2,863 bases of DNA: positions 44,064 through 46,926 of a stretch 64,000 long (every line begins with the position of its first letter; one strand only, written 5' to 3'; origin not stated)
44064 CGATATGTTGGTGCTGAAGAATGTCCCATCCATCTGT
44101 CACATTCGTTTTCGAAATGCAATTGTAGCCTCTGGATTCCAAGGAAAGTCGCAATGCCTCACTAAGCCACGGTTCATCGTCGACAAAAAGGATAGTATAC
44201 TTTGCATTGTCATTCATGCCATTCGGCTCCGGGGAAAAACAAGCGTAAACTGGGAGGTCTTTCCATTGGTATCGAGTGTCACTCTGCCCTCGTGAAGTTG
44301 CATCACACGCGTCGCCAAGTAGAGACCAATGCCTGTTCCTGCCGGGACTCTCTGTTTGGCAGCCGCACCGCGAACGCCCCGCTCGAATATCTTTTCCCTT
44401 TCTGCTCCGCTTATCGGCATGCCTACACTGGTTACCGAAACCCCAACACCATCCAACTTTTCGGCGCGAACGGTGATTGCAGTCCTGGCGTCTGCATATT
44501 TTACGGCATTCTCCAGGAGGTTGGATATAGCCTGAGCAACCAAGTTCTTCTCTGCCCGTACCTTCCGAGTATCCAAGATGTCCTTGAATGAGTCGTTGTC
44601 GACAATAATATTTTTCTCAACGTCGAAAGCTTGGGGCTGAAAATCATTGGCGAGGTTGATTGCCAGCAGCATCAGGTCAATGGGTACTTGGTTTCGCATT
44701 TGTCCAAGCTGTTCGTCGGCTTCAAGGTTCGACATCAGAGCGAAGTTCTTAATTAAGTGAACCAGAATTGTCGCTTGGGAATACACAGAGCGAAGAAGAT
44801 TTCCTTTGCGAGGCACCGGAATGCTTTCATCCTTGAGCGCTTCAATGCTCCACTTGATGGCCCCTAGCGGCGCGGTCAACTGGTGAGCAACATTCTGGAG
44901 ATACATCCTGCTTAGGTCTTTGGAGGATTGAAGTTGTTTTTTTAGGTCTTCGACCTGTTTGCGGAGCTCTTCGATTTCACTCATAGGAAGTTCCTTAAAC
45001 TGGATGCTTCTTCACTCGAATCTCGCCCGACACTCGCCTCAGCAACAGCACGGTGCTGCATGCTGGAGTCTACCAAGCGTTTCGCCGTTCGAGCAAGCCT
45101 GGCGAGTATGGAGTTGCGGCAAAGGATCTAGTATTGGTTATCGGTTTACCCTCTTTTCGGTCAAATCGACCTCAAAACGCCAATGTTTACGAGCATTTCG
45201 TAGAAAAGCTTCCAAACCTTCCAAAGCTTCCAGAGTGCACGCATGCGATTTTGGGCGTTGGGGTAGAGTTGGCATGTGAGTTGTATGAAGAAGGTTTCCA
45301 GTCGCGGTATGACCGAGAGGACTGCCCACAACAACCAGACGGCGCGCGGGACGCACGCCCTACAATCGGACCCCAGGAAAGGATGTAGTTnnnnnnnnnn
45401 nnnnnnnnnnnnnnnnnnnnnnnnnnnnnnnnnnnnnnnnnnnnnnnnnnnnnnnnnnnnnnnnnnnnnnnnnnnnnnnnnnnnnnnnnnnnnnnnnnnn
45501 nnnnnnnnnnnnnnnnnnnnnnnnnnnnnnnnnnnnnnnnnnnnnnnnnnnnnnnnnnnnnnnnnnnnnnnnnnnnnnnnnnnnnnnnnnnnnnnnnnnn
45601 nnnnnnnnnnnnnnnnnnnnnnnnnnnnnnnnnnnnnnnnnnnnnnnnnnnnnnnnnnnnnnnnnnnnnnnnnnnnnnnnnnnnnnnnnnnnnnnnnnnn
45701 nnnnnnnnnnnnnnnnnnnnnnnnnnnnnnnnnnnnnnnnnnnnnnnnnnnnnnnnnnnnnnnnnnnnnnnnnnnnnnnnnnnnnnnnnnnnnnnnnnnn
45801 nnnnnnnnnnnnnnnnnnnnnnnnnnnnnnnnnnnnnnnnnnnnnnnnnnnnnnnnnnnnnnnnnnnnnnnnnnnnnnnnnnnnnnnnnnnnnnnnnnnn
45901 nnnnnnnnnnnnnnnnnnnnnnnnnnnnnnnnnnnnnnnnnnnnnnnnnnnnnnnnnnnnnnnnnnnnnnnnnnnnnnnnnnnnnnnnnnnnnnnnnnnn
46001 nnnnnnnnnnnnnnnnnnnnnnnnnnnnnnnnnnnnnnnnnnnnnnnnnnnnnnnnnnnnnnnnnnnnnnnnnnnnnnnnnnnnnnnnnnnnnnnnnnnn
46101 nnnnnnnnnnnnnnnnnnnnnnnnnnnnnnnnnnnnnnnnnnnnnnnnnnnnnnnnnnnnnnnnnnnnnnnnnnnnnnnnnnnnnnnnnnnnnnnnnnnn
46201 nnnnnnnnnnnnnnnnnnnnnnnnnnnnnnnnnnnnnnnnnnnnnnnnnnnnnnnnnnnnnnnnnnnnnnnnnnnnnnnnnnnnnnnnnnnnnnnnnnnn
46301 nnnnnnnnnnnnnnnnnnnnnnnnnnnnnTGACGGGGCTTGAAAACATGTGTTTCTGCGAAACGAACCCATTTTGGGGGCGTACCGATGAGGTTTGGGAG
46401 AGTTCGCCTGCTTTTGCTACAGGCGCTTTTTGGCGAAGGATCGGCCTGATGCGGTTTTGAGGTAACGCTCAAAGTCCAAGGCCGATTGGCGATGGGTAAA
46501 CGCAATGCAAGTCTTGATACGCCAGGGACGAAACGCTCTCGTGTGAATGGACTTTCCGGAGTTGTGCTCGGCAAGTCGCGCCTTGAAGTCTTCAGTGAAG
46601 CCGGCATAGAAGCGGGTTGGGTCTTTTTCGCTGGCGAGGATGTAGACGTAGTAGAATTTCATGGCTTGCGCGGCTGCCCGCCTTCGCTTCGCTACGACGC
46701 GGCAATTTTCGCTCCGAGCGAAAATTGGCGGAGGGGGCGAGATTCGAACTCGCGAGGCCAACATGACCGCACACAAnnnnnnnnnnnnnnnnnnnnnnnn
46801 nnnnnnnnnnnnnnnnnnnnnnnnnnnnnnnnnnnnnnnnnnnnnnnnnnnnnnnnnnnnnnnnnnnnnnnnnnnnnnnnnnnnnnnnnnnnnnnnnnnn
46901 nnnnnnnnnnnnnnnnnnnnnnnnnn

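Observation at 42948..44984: Three-gene cassette: histidine kinase - receiver - receiver::TIR-like (CAP12/Pycsar-effector-type) domain, beside an att-like site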

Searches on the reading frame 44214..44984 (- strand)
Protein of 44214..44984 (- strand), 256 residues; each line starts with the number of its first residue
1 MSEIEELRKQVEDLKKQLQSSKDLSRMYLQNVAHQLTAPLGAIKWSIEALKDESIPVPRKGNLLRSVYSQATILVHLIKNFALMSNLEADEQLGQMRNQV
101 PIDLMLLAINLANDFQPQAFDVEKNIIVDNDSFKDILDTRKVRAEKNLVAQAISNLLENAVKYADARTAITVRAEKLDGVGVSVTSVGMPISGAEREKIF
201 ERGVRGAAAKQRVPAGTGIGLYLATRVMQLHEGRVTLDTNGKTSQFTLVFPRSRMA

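Call 3: search_protein_families(library=pfam, proteins=[window:44214-44984:-], max_evalue=0.01)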
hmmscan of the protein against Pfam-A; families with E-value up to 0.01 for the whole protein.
window:44214-44984:- (256 aa): 2 families
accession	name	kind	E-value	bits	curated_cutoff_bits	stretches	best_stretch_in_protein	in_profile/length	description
PF02518.31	HATPase_c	-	3e-16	60.3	26.4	1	147-252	4-109/111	Histidine kinase-, DNA gyrase B-, and HSP90-like ATPase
PF00512.31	HisKA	-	2.2e-06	28.1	26.9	1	28-89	5-65/66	His Kinase A (phospho-acceptor) domain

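Call 4: search_protein_families(library=padloc, proteins=[window:44214-44984:-], max_evalue=0.01)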
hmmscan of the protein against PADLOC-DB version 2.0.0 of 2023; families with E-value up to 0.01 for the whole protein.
window:44214-44984:- (256 aa): 4 families
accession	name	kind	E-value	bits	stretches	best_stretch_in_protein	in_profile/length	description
PDLC04647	PDC-M43B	-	1.4e-16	58.5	1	152-244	231-324/347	-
PDLC04650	PDC-M43B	-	1.8e-12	45.2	1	148-246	226-327/344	-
PDLC04649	PDC-M43B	-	8.7e-08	29.5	1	147-244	227-325/345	-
PDLC04648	PDC-M43B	-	1.8e-07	28.5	1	147-231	230-316/361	-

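Call 6: search_protein_families(library=ncbifam, proteins=[window:44214-44984:-], max_evalue=0.01)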
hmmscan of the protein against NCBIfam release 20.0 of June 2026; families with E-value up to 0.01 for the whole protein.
window:44214-44984:- (256 aa): 64 families (the best 25 are shown)
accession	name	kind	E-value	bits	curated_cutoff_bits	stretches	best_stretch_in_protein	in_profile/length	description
NF008312.0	PRK11100.1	equivalog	5.3e-32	111.3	356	1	2-247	234-469/477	two-component system sensor histidine kinase CreC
TIGR02966.1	phoR_proteo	equivalog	1.3e-27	96.7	334.2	1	17-250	106-333/333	phosphate regulon sensor histidine kinase PhoR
NF046044.1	PnpS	equivalog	6.6e-26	91.2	400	1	25-251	170-390/390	two-component system histidine kinase PnpS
NF006800.0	PRK09303.1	equivalog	1.2e-24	87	342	1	3-251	133-376/383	histidine kinase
TIGR01386.1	cztS_silS_copS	subfamily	2.3e-24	86.2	292.55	1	141-251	346-457/457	heavy metal sensor histidine kinase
NF033092.0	HK_WalK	equivalog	5.9e-24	84.6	725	1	25-251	372-593/594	cell wall metabolism sensor histidine kinase WalK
NF041735.1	hist_kin_RppB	equivalog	7e-23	81.1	400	1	28-251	219-438/438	two-component system sensor histidine kinase RppB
NF012163.2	BaeS_SmeS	equivalog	4.3e-21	75.4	500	1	3-238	218-443/457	sensor histidine kinase efflux regulator BaeS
NF033091.0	HK_VanS_ACDEFG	equivalog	7.7e-21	74.4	400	1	3-250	52-292/293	vancomycin resistance histidine kinase VanS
NF008235.0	PRK11006.1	equivalog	2.4e-20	72.8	390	1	17-253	196-424/431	phosphate regulon sensor histidine kinase PhoR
NF052314.1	T9SS_HK_PorY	subfamily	2.6e-19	69.6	350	1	2-250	188-418/418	PorY family sensor histidine kinase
NF033093.1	HK_VicK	exception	5.9e-19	68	680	1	25-253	209-436/448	cell wall metabolism sensor histidine kinase VicK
NF053855.1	HisKinPhoRBctds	equivalog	1.5e-18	66.6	500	1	20-240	356-570/583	two-component system sensor histidine kinase PhoR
NF007837.0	PRK10549.1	equivalog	1.8e-18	66.5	603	1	3-238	218-443/466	envelope stress sensor histidine kinase BaeS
NF047874.1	MASE3_PAS_HK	subfamily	1.5e-17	63.6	560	1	142-252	513-625/655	MASE3 domain-containing sensor histidine kinase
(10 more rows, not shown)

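Call 53: search_solved_structures(query=window:44214-44984:-, max_evalue=0.001, show_alignments=4)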
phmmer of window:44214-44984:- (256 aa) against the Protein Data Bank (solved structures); distinct sequences matched with E-value up to 0.001: 46.
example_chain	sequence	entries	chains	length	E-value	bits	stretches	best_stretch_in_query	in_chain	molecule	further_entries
4i5s_A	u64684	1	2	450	1.7e-15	60.7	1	17-252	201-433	Putative histidine kinase CovS; VicK-like protein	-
4u7n_A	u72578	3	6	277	2.1e-15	60.4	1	13-251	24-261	Histidine protein kinase sensor protein | Histidine kinase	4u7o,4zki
5c93_A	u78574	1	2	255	2.8e-15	60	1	21-251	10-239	Histidine kinase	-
6azr_A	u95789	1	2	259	1.7e-14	57.5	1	16-254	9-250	Sensor histidine kinase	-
7zp0_A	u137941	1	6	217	1.9e-14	57.3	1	100-251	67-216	Sensor protein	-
5uht_A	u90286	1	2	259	6e-14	55.7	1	16-254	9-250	Sensor histidine kinase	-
3dge_A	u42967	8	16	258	6.5e-14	55.6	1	16-254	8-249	Sensor protein | Histidine kinase | Sensor histidine kinase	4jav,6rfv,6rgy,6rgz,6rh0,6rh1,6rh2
2c2a_A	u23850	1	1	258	6.5e-14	55.6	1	16-254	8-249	SENSOR HISTIDINE KINASE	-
4jas_A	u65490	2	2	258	8.9e-14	55.1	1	16-254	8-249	Histidine kinase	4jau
6rh7_A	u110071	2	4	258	1.6e-12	51.1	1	16-254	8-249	Sensor histidine kinase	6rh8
7z8n_A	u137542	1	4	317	2.4e-10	43.9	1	15-248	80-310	Histidine kinase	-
6paj_A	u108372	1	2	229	2.7e-10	43.7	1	25-252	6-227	Sensor protein SrrB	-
3sl2_A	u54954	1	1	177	1.4e-09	41.4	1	142-251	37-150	Sensor histidine kinase yycG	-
9m08_C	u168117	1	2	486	6.9e-09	39.2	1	22-250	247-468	histidine kinase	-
4q20_A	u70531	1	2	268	9.9e-09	38.6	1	10-253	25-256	Sensor protein DivL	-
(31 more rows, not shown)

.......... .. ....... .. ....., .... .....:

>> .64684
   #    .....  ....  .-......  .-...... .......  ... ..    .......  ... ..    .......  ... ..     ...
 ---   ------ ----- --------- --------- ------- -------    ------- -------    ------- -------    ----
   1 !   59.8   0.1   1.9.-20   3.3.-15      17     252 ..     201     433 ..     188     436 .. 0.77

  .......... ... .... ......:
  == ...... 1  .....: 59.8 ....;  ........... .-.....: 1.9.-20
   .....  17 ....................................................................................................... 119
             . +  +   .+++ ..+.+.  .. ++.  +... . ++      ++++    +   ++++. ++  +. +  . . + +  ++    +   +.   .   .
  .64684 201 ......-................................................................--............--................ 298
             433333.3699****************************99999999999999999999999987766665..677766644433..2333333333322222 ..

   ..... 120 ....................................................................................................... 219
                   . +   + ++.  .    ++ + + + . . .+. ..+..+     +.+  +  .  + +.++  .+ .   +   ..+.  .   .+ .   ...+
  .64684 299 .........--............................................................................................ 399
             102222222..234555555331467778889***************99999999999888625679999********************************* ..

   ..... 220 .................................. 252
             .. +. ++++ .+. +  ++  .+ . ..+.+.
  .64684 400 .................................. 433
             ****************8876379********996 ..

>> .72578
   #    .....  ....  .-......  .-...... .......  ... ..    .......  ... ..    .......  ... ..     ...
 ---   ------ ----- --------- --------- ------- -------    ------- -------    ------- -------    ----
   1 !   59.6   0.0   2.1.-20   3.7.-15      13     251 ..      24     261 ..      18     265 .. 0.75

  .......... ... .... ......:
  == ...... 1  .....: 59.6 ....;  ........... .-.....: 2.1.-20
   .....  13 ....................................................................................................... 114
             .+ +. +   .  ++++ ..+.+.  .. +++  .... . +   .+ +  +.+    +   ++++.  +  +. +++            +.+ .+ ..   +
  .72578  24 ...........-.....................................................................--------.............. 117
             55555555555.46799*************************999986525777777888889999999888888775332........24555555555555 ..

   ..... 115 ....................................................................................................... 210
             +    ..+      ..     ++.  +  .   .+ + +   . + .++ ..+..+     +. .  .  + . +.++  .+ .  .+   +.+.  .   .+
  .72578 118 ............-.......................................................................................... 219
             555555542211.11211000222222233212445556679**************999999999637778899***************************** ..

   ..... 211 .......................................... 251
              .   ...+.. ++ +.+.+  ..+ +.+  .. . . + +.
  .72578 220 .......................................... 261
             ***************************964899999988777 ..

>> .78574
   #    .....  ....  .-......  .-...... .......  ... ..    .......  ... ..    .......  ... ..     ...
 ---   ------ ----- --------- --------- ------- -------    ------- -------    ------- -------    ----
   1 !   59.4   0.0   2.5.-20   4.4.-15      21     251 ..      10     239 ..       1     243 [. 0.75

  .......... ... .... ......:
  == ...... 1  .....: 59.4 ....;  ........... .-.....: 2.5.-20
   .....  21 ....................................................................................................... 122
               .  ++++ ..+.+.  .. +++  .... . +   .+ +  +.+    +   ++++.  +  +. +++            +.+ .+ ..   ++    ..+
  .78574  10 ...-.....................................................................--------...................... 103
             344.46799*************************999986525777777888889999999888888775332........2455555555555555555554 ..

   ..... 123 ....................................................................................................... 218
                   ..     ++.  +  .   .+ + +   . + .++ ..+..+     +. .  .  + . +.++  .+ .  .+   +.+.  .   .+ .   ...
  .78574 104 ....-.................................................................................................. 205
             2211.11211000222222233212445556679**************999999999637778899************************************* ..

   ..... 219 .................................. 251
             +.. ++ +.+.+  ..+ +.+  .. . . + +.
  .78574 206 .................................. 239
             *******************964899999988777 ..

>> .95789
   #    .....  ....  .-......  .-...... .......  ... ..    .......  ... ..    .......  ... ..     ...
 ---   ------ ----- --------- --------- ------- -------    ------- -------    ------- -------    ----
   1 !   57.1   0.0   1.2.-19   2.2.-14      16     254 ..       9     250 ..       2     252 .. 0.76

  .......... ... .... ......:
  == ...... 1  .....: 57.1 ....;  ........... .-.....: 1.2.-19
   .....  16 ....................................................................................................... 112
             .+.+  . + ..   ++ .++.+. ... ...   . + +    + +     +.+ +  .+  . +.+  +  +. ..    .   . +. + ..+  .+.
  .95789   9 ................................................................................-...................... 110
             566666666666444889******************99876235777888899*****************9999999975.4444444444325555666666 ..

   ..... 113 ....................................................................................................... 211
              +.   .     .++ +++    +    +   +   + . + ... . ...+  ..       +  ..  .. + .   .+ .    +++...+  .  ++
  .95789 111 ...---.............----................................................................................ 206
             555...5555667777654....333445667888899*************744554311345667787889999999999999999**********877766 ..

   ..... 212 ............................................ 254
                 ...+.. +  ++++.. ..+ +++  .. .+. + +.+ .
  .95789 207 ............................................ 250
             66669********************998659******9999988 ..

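Call 71: search_protein_families(library=phrogs, proteins=[window:44214-44984:-], max_evalue=0.001)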
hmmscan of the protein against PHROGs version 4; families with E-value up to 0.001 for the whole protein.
window:44214-44984:- (256 aa): 6 families
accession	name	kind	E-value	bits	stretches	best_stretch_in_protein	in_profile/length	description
phrog_857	-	unknown function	2.6e-40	140.1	1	2-254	218-462/468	-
phrog_10912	-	other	1.7e-26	93.5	1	16-254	731-963/970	kinase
phrog_20458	-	unknown function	8.7e-13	48.4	1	10-250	430-667/829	-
phrog_28116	-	unknown function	2e-09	38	1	16-251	275-501/512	-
phrog_20778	-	unknown function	2.3e-09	37.1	1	7-248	436-668/675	-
phrog_18358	-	unknown function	0.00057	19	1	145-250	548-650/904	-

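Call 79: search_protein_representatives(protein=window:44214-44984:-)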
Query: 256 residues. Proteins with E-value up to 0.001 (for the whole library): 379393; up to 1e-10: 25379; up to 1e-30: 29. The best 150 are listed.
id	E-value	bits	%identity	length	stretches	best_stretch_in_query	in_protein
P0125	4.0e-85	301.6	59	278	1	2-255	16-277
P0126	1.1e-62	228.2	69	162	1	96-255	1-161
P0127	4.5e-62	226.2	69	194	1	1-158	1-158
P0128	5.6e-57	209.6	64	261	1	2-174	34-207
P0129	8.5e-57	209.0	56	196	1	64-255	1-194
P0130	1.0e-56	208.7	45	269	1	3-253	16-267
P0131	3.9e-54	200.3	62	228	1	3-166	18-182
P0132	5.1e-54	199.9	54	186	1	76-255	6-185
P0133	3.3e-53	197.2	42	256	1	3-252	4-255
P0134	2.9e-52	194.1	44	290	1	3-252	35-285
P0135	1.8e-50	188.3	46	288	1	4-243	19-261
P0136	3.9e-46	174.1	49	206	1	64-252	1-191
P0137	6.2e-46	173.4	66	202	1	3-134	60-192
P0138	4.0e-45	170.8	39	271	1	4-252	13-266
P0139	1.7e-44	168.7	30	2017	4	26-253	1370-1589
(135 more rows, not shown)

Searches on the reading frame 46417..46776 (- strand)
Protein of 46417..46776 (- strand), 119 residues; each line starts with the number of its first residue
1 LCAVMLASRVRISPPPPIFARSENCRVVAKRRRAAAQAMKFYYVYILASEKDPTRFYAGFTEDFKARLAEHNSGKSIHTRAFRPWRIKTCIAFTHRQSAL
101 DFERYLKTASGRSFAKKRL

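Call 3: search_protein_families(library=pfam, proteins=[window:46417-46776:-], max_evalue=0.01)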
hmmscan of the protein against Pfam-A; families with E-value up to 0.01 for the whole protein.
window:46417-46776:- (119 aa): 2 families
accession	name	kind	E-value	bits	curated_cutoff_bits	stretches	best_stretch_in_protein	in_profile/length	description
PF01541.30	GIY-YIG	-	6e-12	46.1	22.6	1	42-112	2-74/78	GIY-YIG catalytic domain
PF10544.15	T5orf172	-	0.0019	19.1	20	1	43-104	2-61/101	T5orf172 domain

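Call 4: search_protein_families(library=padloc, proteins=[window:46417-46776:-], max_evalue=0.01)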
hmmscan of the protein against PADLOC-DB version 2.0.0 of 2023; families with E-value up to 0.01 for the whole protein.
window:46417-46776:- (119 aa): 2 families
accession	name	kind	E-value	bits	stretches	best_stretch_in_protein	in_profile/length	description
PDLC04923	PDC-S14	-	0.00037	17.6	1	44-81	73-114/320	-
PDLC04925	PDC-S14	-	0.0016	15.4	1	39-81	60-105/301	-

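Call 6: search_protein_families(library=ncbifam, proteins=[window:46417-46776:-], max_evalue=0.01)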
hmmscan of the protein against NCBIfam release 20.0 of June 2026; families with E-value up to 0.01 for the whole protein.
window:46417-46776:- (119 aa): 0 families
